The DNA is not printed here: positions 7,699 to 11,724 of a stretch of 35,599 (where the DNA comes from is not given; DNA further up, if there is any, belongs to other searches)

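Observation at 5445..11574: Orphan VirB4 ATPase translationally coupled to a 1,241-aa cysteine-rich secreted giant: candidate undescribed two-gene envelope module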

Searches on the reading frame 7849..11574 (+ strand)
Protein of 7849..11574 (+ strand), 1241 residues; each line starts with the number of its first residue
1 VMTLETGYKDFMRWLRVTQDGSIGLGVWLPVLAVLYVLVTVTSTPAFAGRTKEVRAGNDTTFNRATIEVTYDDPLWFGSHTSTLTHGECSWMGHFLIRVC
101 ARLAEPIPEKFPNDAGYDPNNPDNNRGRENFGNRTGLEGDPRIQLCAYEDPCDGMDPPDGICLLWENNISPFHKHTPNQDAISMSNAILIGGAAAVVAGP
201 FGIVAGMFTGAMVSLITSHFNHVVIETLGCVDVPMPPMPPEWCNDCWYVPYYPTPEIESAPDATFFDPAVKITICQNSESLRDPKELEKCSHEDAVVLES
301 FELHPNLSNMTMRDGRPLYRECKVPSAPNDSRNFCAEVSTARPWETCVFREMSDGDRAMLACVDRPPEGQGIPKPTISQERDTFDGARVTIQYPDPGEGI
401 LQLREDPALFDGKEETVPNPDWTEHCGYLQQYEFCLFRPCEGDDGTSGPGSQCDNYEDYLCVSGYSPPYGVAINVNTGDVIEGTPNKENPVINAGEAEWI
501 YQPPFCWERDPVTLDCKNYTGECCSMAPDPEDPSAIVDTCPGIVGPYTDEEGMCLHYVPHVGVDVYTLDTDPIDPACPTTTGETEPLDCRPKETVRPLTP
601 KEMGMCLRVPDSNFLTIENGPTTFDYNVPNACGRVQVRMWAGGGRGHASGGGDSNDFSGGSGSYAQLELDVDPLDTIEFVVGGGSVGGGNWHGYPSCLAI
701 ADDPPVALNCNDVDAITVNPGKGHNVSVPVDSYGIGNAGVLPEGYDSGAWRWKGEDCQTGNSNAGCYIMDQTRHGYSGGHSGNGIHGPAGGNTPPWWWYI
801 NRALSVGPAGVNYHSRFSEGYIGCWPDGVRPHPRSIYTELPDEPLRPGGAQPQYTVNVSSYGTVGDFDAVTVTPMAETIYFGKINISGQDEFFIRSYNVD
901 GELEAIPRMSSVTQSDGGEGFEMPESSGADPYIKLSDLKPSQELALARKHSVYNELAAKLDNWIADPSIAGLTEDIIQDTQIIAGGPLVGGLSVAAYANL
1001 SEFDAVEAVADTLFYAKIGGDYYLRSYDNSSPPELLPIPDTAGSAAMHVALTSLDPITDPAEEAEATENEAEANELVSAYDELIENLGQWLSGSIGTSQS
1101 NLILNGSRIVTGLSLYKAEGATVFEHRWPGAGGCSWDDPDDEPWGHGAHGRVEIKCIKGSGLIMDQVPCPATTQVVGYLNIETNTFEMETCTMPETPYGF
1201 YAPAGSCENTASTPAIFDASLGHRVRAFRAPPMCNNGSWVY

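Call 4: search_protein_families(library=pfam, proteins=[window:7849-11574:+], max_evalue=0.1)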
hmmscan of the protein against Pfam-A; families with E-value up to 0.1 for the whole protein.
window:7849-11574:+ (1241 aa): 0 families

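Call 5: search_protein_families(library=ncbifam, proteins=[window:7849-11574:+], max_evalue=0.1)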
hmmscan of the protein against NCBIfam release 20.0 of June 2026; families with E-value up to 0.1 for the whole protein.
window:7849-11574:+ (1241 aa): 2 families
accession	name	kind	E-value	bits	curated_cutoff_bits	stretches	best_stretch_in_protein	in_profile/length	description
NF051486.1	E492_microcin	equivalog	0.045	14.3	50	1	185-243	29-84/88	E492 group microcin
TIGR03789.1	pdsO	hypoth_equivalog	0.076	12.7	152.2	0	175-216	38-76/243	sortase-associated OmpA-like protein PdsO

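Call 6: find_homologous_proteins(query=window:7849-11574:+)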
Query window:7849-11574:+ (1241 aa): 3 proteins with E <= 0.001 among 8000 candidates.
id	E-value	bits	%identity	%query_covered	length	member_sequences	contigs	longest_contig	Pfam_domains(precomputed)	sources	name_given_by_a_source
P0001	0.0e+0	2986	100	100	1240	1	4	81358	-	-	-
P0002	3.1e-26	110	26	50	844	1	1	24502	-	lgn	-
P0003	2.5e-24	103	25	49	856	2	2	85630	PF21722.5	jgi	-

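Call 8: find_encoding_contigs(protein=P0002, flank=10000)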
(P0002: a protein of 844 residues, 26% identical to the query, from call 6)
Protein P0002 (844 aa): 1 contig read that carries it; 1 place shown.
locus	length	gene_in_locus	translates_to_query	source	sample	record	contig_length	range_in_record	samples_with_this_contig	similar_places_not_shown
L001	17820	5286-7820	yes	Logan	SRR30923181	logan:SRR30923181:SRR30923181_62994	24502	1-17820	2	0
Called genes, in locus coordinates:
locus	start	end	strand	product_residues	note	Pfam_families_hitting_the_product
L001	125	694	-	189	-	PF02223:Thymidylate_kin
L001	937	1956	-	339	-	PF02562:PhoH, PF13245:AAA_19 (weak), PF13604:AAA_30 (weak)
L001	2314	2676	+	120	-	PF04956:TrbC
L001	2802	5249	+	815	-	PF27097:VirB4_TrbE_N, PF03135:CagE_TrbE_VirB, PF19044:P-loop_TraG (faint), PF12846:AAA_10 (weak)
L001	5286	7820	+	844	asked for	-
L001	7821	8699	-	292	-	PF00288:GHMP_kinases_N, PF08544:GHMP_kinases_C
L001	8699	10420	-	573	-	PF00515:TPR_1 (faint), PF07719:TPR_2 (faint), PF13174:TPR_6 (faint), PF13176:TPR_7 (faint), PF13181:TPR_8 (faint), PF13371:TPR_9 (faint), PF13432:TPR_16 (weak), PF23914:TPR_CcmH_CycH (weak), +6 more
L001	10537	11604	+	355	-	PF21016:RlmN_N, PF04055:Radical_SAM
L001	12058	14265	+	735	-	-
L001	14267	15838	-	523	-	PF21305:type_II_gspD_N0 (weak), PF03958:Secretin_N, PF00263:Secretin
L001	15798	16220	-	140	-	PF11356:T2SSC (weak)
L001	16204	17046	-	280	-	-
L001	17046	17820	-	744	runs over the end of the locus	PF11104:PilM_2 (faint), PF05137:PilN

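Call 9: find_encoding_contigs(protein=P0003, flank=10000)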
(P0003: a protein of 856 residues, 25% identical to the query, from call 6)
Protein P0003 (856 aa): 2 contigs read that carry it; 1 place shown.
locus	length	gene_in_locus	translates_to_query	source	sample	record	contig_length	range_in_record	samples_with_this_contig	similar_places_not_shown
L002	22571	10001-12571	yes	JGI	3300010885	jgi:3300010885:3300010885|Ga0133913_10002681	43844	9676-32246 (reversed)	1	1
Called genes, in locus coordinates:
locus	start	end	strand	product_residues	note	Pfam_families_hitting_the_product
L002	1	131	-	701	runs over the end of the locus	PF00771:FHIPEP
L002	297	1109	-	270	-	PF06750:A24_N_bact, PF01478:Peptidase_A24 (weak)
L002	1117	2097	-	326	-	PF13623:SurA_N_2 (weak), PF13145:Rotamase_2, PF00639:Rotamase, PF13616:Rotamase_3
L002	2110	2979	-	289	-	-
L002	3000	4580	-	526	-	PF13489:Methyltransf_23, PF02390:Methyltransf_4, PF08241:Methyltransf_11, PF08242:Methyltransf_12, PF13649:Methyltransf_25, PF13847:Methyltransf_31, PF10119:MethyTransf_Reg, PF21782:WHD_PKMT, +1 more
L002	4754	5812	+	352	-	PF02729:OTCace_N, PF00185:OTCace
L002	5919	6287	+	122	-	PF00072:Response_reg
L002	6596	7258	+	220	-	PF01925:TauE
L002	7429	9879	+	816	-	PF27097:VirB4_TrbE_N, PF03135:CagE_TrbE_VirB, PF12846:AAA_10 (faint), PF19044:P-loop_TraG (weak)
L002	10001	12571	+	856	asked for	PF21722:Gly_rich_2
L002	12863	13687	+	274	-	PF05690:ThiG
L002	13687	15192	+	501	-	PF02366:PMT, PF13231:PMT_2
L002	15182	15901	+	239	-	PF01569:PAP2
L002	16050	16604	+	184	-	PF22769:DCD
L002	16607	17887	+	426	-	PF00275:EPSP_synthase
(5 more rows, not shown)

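Call 11: find_related_loci(query=A1, collection=genome_contigs, flank=10000)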
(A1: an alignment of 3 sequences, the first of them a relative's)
Query A1 (1240 aa) in genome_contigs; peptide patterns used: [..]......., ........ (x = any residue, [..] = any of these).
26 stretches matched a pattern; 2 encode a relative of the query (tblastn E <= 1e-3); 2 distinct loci.
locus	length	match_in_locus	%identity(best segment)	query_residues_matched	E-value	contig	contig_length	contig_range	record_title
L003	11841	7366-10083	38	52-1204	1e-138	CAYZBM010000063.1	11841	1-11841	MAG TPA_asm: uncultured Rickettsiales bacterium isolate SRP286056_co2_571 genome assembly, contig: NODE_8946_length_1184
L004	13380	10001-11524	25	78-688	1e-23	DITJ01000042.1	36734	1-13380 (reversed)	MAG TPA_asm: Alphaproteobacteria bacterium UBA6187 UBA6187_contig_46975, whole genome shotgun sequence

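Call 14: find_related_loci(query=A1, collection=metagenome_contigs, flank=10000)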
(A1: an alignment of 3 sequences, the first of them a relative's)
Query A1 (1240 aa) in metagenome_contigs; peptide patterns used: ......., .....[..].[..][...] (x = any residue, [..] = any of these).
68 stretches matched a pattern; 1 encode a relative of the query (tblastn E <= 1e-3); 1 distinct loci.
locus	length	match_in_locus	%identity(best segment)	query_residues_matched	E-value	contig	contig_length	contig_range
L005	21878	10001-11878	25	87-690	6e-30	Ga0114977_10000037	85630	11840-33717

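Call 15: search_protein_families(library=pfam, proteins=[L003:4069-6483:+, L003:6500-7051:+, L003:7150-10329:+, L003:3127-3927:+, L004:7183-9636:+, L004:9698-11986:+, L004:6664-7032:+, L004:5929-6294:+, L004:12014-13288:+], max_evalue=0.01)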
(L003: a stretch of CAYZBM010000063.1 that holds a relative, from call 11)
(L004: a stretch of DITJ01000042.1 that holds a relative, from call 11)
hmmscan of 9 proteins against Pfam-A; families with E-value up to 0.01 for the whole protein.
L003:4069-6483:+ (804 aa): 5 families
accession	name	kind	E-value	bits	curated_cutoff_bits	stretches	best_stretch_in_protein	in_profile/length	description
PF03135.19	CagE_TrbE_VirB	-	8.3e-36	124.3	21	1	188-386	2-201/204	CagE, TrbE, VirB family, component of type IV transporter system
PF19044.6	P-loop_TraG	-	1.6e-15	57.1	25.8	1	445-742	33-351/413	TraG P-loop domain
PF12846.13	AAA_10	-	3.4e-05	23.5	27.5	0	441-520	21-105/362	AAA-like domain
PF13401.12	AAA_22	-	0.00012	22.8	27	0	440-465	4-29/130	AAA domain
PF00005.33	ABC_tran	-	0.00055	21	25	0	435-475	5-45/137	ABC transporter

L003:6500-7051:+ (183 aa): 1 family
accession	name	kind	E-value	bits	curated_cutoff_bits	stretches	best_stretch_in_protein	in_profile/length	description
PF04279.20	IspA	-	2e-53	181.6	28.7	1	9-179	1-172/176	Intracellular septation protein A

L003:7150-10329:+ (1059 aa): 0 families

L003:3127-3927:+ (266 aa): 2 families
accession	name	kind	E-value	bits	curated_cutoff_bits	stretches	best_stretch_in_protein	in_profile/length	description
PF13413.12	HTH_25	-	2.2e-15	56.7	24.6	1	44-101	5-62/62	Helix-turn-helix domain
PF12844.13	HTH_19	-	4.8e-06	26.8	30.2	1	44-105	7-62/64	Helix-turn-helix domain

L004:7183-9636:+ (817 aa): 5 families
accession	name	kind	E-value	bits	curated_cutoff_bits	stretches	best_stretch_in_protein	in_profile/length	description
PF03135.19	CagE_TrbE_VirB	-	2.6e-31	109.6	21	1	191-389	3-202/204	CagE, TrbE, VirB family, component of type IV transporter system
PF19044.6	P-loop_TraG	-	2.9e-08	33.2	25.8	1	447-561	33-149/413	TraG P-loop domain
PF12846.13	AAA_10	-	1.4e-06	28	27.5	1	443-494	21-72/362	AAA-like domain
PF13401.12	AAA_22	-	0.00029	21.6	27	0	442-467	4-29/130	AAA domain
PF01637.24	ATPase_2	-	0.0062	16.8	33.2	0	447-484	24-61/225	ATPase domain predominantly from Archaea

L004:9698-11986:+ (762 aa): 1 family
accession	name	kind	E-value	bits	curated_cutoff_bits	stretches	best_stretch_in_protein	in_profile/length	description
PF21722.4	Gly_rich_2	-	1.8e-12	48.2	24.3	1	530-751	1-202/226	Glycine-rich domain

L004:6664-7032:+ (122 aa): 1 family
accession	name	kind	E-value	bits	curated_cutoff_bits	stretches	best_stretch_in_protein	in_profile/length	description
PF04956.18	TrbC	-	8.8e-15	55.1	27.9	1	7-110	4-96/98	TrbC/VIRB2 pilin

L004:5929-6294:+ (121 aa): 1 family
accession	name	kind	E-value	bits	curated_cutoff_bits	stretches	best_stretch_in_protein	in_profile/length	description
PF04956.18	TrbC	-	2.6e-17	63.3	27.9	1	6-108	3-96/98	TrbC/VIRB2 pilin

L004:12014-13288:+ (424 aa): 5 families
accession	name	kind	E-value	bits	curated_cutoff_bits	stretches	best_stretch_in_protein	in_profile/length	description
PF12000.14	Glyco_trans_4_3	-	4.3e-65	219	25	1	26-191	2-167/168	Glycosyl transferase family 4 group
PF00534.26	Glycos_transf_1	-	4.2e-18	65.9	26.4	1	209-378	11-171/172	Glycosyl transferases group 1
PF13692.12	Glyco_trans_1_4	-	3.9e-13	50.3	27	1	214-365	2-142/142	Glycosyl transferases group 1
PF13524.12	Glyco_trans_1_2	-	1.5e-09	38.4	25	1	237-387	7-136/144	Glycosyl transferase-like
PF17944.6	Arg_decarbox_C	-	0.0068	17.4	23.3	0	350-385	10-42/51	Arginine decarboxylase C-terminal helical extension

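Call 22: find_homologous_proteins(query=A2, max_evalue=0.001)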
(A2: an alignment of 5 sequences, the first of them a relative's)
Query A2 (5 sequences) (1240 aa, profile of the alignment): 6 proteins with E <= 0.001 among 8000 candidates.
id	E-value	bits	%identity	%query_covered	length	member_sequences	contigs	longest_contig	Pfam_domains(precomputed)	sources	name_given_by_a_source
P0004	0.0e+0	1140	38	60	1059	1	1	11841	-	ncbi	-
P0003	0.0e+0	1035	25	49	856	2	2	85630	PF21722.5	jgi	-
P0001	0.0e+0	1024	100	100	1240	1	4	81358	-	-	-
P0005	1.1e-161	558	35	69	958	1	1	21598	PF21722.5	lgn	-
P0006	2.2e-60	223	26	51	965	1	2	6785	PF21722.5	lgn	-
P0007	1.8e-52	197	26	29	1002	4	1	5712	-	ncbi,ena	-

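Call 23: find_encoding_contigs(protein=P0005, flank=10000)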
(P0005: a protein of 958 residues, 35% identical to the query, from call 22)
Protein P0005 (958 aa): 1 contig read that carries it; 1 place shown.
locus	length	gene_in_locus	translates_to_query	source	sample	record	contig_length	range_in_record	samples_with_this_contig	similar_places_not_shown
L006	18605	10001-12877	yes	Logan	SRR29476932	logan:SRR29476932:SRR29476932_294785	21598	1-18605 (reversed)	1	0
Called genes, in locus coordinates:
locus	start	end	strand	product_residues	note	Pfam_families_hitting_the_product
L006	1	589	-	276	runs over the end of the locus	PF08478:POTRA_1, PF03799:FtsQ_DivIB_C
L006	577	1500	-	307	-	PF01820:Dala_Dala_lig_N, PF02222:ATP-grasp (weak), PF07478:Dala_Dala_lig_C, PF13535:ATP-grasp_4 (faint)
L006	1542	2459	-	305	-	PF01565:FAD_binding_4, PF02873:MurB_C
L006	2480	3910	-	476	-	PF01225:Mur_ligase, PF08245:Mur_ligase_M, PF02875:Mur_ligase_C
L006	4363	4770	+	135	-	-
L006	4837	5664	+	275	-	PF23914:TPR_CcmH_CycH (faint), PF25064:ARM_TT21_5th (faint), PF13174:TPR_6 (faint), PF00515:TPR_1 (faint), PF11846:Wzy_C_2 (faint), PF07719:TPR_2 (faint), PF13424:TPR_12 (weak), PF14559:TPR_19 (weak), +7 more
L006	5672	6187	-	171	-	-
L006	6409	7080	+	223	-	PF13413:HTH_25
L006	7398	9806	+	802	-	PF27097:VirB4_TrbE_N, PF03135:CagE_TrbE_VirB, PF19044:P-loop_TraG (faint)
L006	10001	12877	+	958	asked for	PF21722:Gly_rich_2 (weak)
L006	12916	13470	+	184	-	PF04279:IspA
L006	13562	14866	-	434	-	PF02844:GARS_N, PF01071:GARS_A, PF02655:ATP-grasp_3 (weak), PF02843:GARS_C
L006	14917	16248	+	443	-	PF13742:tRNA_anti_2, PF01336:tRNA_anti-codon, PF02601:Exonuc_VII_L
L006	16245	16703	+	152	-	PF00293:NUDIX, PF14815:NUDIX_4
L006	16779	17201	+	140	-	PF00334:NDK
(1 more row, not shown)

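Call 24: find_encoding_contigs(protein=P0006, flank=10000)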
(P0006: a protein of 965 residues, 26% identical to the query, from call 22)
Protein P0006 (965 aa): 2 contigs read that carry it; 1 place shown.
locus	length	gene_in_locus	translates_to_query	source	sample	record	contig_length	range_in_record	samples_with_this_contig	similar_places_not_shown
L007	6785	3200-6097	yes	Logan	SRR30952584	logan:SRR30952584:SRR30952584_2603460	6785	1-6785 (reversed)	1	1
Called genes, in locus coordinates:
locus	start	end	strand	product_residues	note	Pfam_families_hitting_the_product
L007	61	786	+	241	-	PF13413:HTH_25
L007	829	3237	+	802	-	PF27097:VirB4_TrbE_N, PF03135:CagE_TrbE_VirB, PF12846:AAA_10 (faint), PF19044:P-loop_TraG (weak)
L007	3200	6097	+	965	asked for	PF21722:Gly_rich_2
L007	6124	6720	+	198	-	PF04279:IspA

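Call 25: find_encoding_contigs(protein=P0007, flank=10000)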
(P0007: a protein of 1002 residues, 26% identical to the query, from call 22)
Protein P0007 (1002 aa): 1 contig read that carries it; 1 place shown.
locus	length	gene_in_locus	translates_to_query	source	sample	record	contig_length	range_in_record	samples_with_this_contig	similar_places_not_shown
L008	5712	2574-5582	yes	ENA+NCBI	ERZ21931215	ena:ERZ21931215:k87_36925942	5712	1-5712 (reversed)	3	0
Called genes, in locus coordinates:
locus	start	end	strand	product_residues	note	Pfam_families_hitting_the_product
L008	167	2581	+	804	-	PF27097:VirB4_TrbE_N, PF03135:CagE_TrbE_VirB, PF12846:AAA_10 (faint), PF19044:P-loop_TraG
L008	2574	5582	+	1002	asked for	-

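Call 44: search_protein_representatives(alignment_id=A4)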
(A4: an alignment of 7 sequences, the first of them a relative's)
Query: 7 sequences, 930 profile positions. Proteins with E-value up to 0.001 (for the whole library): 950; up to 1e-10: 88; up to 1e-30: 40. The best 150 are listed.
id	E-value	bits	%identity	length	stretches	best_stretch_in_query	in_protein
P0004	0.0e+00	1242.0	-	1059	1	1-930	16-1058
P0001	0.0e+00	1205.4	-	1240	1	9-930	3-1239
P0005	0.0e+00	1176.8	-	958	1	1-930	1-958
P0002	1.9e-237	808.0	-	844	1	10-880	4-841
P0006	3.8e-236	803.7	-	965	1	23-879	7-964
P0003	5.2e-226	770.2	-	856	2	39-784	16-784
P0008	6.6e-153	528.2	-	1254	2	10-633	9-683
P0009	3.7e-129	449.6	-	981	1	12-881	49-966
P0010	7.8e-119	415.5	-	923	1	56-895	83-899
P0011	1.4e-117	411.3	-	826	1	46-877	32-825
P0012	3.1e-115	403.6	-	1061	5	34-514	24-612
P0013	6.2e-114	399.3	-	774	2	41-753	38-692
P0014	7.6e-111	389.0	-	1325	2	24-776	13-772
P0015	4.0e-106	373.4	-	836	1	54-881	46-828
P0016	5.5e-105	369.7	-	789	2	47-768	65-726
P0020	6.8e-99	349.5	-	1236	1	35-895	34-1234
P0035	2.2e-47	179.0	-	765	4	57-273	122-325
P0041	3.3e-32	128.8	-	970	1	57-262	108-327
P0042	1.5e-27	113.4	-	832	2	20-272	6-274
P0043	1.7e-27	113.2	-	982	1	59-619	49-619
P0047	7.3e-24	101.2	-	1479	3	139-291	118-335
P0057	5.0e-17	78.6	-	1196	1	55-244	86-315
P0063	4.7e-15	72.1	-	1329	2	36-243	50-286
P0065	1.1e-14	70.8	-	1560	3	142-241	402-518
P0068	5.7e-14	68.4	-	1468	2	6-244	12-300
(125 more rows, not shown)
